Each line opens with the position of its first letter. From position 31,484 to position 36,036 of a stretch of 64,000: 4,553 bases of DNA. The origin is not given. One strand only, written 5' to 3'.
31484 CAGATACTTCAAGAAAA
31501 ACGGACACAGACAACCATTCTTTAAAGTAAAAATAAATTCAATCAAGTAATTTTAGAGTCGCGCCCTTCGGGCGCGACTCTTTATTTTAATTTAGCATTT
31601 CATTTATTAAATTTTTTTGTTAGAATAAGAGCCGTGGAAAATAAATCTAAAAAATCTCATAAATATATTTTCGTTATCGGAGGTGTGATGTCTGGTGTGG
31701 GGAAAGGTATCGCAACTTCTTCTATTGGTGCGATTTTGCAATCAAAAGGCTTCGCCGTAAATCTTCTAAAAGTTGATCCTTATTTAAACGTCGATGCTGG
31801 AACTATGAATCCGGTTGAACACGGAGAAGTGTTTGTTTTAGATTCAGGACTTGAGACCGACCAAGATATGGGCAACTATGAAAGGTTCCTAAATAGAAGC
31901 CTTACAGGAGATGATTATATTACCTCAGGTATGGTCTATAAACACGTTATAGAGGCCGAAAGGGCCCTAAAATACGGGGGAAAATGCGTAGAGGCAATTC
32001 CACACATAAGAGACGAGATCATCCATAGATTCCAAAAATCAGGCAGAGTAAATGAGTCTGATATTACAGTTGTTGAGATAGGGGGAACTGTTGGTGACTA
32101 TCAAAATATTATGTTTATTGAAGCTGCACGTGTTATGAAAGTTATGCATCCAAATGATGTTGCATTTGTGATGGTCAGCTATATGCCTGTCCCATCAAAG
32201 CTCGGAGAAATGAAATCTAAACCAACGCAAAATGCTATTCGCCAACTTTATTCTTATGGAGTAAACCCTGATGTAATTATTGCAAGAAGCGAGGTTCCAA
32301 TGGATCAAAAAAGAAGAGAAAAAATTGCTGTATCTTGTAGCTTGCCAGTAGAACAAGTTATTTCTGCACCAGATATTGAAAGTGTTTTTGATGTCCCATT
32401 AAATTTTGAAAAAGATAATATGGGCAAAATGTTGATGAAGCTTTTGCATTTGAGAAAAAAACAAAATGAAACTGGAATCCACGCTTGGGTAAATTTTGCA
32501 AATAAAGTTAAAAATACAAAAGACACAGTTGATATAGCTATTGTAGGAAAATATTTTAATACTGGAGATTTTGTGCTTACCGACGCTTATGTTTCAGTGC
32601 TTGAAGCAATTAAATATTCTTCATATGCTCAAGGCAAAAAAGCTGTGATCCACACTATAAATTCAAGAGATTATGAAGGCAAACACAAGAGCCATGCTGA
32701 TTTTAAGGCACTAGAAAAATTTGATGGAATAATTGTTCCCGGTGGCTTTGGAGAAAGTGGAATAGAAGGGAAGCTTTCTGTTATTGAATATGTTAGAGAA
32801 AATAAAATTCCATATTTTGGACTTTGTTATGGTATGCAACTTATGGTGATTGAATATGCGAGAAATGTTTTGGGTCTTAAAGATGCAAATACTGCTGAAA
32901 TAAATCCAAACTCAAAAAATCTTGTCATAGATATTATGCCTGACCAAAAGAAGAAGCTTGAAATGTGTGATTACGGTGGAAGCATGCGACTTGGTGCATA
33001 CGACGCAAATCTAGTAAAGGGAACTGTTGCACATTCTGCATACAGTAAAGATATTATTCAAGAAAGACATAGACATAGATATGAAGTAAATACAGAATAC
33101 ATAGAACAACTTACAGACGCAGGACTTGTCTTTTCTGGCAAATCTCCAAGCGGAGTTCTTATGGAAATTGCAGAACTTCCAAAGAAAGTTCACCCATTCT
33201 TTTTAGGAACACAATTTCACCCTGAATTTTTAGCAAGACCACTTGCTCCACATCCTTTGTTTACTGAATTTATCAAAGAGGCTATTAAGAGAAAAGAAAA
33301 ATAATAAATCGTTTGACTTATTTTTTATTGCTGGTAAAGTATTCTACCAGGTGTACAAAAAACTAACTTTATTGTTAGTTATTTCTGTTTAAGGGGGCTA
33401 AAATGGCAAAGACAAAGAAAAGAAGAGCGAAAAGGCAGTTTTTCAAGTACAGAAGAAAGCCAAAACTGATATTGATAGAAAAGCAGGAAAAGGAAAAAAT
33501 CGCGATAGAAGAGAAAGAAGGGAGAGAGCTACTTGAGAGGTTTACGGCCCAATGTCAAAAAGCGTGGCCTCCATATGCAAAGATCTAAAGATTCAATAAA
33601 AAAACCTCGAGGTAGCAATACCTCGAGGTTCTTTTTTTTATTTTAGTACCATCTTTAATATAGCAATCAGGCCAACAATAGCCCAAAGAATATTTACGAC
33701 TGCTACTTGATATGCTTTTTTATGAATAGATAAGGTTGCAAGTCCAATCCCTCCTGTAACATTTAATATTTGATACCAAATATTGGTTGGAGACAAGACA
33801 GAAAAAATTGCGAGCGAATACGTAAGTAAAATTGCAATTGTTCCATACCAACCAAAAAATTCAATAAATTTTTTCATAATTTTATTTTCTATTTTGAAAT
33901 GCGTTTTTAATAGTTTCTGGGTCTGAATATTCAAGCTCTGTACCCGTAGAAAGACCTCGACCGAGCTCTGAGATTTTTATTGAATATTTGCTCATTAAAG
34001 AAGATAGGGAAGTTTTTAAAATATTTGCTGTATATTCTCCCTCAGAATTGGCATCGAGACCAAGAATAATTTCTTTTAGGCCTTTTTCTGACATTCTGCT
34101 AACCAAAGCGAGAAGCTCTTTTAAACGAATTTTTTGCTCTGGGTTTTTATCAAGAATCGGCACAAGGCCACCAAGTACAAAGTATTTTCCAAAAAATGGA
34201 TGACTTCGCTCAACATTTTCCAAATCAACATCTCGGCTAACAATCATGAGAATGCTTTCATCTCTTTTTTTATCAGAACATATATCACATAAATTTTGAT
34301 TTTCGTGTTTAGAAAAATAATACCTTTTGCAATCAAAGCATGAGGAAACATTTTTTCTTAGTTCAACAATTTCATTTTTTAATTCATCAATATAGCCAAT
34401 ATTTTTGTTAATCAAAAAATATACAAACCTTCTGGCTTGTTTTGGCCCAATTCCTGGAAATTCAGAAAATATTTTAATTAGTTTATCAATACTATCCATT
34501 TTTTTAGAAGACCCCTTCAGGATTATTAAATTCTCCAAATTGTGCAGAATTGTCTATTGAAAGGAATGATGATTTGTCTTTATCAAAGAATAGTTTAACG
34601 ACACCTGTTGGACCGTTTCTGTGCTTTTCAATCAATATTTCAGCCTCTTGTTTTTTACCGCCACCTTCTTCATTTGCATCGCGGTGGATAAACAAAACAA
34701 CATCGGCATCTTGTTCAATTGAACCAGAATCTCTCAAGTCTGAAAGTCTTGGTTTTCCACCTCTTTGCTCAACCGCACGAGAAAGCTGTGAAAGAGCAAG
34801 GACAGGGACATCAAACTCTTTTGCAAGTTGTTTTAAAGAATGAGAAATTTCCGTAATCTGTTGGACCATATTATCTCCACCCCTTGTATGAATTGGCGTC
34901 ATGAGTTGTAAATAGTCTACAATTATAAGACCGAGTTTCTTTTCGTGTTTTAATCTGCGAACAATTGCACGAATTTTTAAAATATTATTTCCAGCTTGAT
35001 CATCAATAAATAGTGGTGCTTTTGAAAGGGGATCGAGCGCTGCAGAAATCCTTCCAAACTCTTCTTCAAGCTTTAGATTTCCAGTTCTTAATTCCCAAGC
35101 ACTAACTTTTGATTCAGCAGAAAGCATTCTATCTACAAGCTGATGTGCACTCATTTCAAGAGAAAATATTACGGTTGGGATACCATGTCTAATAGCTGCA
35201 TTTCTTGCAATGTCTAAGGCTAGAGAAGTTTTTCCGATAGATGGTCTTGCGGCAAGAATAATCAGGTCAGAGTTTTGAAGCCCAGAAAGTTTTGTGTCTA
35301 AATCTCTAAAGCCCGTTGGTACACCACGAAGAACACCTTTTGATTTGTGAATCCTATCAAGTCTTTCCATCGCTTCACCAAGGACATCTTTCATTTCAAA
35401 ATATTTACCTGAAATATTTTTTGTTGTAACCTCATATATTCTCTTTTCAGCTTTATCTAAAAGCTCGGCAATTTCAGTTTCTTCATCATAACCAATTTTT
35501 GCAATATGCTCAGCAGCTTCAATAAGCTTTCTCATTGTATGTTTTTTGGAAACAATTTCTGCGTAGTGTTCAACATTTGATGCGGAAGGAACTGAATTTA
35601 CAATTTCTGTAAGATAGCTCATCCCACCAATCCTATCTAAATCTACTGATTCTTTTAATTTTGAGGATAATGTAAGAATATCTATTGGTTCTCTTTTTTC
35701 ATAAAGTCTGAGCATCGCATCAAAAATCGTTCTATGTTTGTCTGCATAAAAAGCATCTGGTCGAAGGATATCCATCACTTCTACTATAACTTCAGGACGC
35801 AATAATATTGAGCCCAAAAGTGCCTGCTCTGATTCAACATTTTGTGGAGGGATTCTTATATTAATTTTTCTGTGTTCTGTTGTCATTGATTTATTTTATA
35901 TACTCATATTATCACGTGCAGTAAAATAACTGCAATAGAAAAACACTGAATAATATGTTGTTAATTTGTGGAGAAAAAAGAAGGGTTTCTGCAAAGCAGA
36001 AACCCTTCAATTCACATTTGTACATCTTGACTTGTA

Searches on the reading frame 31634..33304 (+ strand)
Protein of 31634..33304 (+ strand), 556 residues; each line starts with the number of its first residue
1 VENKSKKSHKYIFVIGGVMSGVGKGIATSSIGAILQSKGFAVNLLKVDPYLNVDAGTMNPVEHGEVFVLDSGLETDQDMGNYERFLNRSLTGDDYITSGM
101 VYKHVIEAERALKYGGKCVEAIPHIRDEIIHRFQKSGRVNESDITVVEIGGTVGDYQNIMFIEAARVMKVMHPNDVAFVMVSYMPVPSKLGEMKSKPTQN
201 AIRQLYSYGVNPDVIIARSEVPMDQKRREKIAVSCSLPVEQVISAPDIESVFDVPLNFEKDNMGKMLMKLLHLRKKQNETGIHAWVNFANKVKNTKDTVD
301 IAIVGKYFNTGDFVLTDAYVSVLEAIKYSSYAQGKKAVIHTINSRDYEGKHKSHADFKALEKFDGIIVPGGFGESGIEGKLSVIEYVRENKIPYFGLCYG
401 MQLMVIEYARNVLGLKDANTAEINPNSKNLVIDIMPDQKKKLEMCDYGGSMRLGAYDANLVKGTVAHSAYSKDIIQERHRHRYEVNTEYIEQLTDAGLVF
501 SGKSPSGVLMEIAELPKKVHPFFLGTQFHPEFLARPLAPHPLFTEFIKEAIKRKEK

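Call 94: search_protein_families(library=pfam, proteins=[window:31634-33304:+], max_evalue=0.0001)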
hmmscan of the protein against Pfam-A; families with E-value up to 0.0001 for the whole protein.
window:31634-33304:+ (556 aa): 3 families
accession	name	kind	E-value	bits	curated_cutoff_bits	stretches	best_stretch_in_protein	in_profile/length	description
PF06418.20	CTP_synth_N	-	4.8e-100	334.7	26.1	1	10-273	1-265/265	CTP synthase N-terminus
PF00117.34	GATase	-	6.1e-35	121.1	22.8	1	314-548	1-189/190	Glutamine amidotransferase class-I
PF07722.19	Peptidase_C26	-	1.2e-05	25.6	20.5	0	381-531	95-219/219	Peptidase C26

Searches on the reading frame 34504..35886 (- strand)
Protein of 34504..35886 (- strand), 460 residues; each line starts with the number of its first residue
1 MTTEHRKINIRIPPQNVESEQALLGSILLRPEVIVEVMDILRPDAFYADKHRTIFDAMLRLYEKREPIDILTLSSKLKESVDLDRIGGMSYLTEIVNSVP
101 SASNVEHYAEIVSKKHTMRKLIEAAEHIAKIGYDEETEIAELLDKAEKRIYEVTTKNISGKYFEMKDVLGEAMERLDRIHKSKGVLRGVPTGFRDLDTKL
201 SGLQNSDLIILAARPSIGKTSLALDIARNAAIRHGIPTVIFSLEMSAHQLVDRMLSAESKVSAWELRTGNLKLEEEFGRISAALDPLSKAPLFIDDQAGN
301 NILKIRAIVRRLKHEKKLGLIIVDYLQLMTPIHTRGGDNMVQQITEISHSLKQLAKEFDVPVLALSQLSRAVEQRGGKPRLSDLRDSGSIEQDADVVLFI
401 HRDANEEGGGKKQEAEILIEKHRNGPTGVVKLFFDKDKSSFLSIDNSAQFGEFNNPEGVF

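Call 94: search_protein_families(library=pfam, proteins=[window:34504-35886:-], max_evalue=0.0001)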
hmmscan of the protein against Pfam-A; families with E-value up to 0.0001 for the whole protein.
window:34504-35886:- (460 aa): 4 families
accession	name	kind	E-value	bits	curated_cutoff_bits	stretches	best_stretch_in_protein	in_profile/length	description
PF03796.21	DnaB_C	-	4.8e-98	328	27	1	188-441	1-253/255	DnaB-like helicase C terminal domain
PF00772.26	DnaB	-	4.1e-37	126.8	23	1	13-113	2-102/103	DnaB-like helicase N terminal domain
PF13481.12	AAA_25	-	5.5e-11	42.9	27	1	204-368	31-190/195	AAA domain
PF06745.19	ATPase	-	3.4e-05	23.8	26.6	1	189-313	1-119/231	KaiC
